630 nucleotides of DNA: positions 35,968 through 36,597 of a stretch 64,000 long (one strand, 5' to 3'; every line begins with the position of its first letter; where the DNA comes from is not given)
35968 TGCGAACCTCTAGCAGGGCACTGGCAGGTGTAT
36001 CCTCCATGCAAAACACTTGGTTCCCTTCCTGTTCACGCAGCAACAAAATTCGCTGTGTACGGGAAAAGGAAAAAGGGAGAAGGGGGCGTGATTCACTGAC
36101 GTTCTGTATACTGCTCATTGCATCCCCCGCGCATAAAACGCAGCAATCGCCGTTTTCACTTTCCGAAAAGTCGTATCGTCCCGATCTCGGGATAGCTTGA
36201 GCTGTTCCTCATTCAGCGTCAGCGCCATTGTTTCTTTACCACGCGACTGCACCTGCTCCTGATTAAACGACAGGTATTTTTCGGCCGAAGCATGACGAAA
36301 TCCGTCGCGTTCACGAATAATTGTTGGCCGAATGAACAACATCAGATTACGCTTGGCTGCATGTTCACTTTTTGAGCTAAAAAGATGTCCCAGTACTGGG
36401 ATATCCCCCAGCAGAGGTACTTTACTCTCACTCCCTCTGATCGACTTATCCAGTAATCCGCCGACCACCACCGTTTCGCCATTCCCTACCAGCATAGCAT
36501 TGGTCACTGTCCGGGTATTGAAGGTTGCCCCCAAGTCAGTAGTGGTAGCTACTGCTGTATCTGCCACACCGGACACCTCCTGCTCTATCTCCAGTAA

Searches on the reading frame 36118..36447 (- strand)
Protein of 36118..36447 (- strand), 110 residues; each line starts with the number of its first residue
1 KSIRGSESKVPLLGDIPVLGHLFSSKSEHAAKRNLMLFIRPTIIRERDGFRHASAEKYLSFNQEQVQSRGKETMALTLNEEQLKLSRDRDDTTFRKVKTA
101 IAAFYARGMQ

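Call 18: search_solved_structures(query=window:36118-36447:-, max_evalue=1, show_alignments=4)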
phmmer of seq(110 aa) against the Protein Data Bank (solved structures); distinct sequences matched with E-value up to 1: 20.
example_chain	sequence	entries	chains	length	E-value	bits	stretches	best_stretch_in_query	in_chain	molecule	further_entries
6hcg_A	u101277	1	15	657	1.8e-26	95.4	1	2-108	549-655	Type II secretion system protein D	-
5wq7_A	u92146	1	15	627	3.1e-18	69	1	7-81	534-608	Putative type II secretion system protein D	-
6i1x_A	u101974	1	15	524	2e-16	63.2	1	6-77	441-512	Type II secretion system protein D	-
5wln_G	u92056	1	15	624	1.5e-13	54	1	4-61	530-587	Type II secretion system protein D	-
6i1y_A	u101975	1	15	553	1.7e-13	53.8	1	6-66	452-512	General secretion pathway protein GspD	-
5w68_A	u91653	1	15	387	1.2e-12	51.1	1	6-69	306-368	Putative type II secretion protein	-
9k8v_A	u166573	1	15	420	1.3e-12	51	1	6-66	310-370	General secretion pathway protein D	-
5wq9_A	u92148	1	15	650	2e-12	50.4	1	6-66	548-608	Type II secretion system protein D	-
5wq8_A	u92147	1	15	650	2e-12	50.4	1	6-66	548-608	Type II secretion system protein D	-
5zdh_A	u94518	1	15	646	2.3e-12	50.2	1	6-71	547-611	Type II secretion system protein D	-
9sh1_A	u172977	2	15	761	2.4e-06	30.9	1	8-47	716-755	Type IV pilus biogenesis and competence protein PilQ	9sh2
4av2_A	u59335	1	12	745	4.1e-06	30.2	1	8-44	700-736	TYPE IV PILUS BIOGENESIS AND COMPETENCE PROTEIN PILQ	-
6w6m_A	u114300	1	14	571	1.1e-05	28.9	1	2-44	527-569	Type IV pilus secretin PilQ family protein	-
8jvb_A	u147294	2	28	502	0.00088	22.7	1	7-46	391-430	Type II and III secretion system protein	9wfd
3jc8_Qa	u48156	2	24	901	0.0045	20.4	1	8-46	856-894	PilQ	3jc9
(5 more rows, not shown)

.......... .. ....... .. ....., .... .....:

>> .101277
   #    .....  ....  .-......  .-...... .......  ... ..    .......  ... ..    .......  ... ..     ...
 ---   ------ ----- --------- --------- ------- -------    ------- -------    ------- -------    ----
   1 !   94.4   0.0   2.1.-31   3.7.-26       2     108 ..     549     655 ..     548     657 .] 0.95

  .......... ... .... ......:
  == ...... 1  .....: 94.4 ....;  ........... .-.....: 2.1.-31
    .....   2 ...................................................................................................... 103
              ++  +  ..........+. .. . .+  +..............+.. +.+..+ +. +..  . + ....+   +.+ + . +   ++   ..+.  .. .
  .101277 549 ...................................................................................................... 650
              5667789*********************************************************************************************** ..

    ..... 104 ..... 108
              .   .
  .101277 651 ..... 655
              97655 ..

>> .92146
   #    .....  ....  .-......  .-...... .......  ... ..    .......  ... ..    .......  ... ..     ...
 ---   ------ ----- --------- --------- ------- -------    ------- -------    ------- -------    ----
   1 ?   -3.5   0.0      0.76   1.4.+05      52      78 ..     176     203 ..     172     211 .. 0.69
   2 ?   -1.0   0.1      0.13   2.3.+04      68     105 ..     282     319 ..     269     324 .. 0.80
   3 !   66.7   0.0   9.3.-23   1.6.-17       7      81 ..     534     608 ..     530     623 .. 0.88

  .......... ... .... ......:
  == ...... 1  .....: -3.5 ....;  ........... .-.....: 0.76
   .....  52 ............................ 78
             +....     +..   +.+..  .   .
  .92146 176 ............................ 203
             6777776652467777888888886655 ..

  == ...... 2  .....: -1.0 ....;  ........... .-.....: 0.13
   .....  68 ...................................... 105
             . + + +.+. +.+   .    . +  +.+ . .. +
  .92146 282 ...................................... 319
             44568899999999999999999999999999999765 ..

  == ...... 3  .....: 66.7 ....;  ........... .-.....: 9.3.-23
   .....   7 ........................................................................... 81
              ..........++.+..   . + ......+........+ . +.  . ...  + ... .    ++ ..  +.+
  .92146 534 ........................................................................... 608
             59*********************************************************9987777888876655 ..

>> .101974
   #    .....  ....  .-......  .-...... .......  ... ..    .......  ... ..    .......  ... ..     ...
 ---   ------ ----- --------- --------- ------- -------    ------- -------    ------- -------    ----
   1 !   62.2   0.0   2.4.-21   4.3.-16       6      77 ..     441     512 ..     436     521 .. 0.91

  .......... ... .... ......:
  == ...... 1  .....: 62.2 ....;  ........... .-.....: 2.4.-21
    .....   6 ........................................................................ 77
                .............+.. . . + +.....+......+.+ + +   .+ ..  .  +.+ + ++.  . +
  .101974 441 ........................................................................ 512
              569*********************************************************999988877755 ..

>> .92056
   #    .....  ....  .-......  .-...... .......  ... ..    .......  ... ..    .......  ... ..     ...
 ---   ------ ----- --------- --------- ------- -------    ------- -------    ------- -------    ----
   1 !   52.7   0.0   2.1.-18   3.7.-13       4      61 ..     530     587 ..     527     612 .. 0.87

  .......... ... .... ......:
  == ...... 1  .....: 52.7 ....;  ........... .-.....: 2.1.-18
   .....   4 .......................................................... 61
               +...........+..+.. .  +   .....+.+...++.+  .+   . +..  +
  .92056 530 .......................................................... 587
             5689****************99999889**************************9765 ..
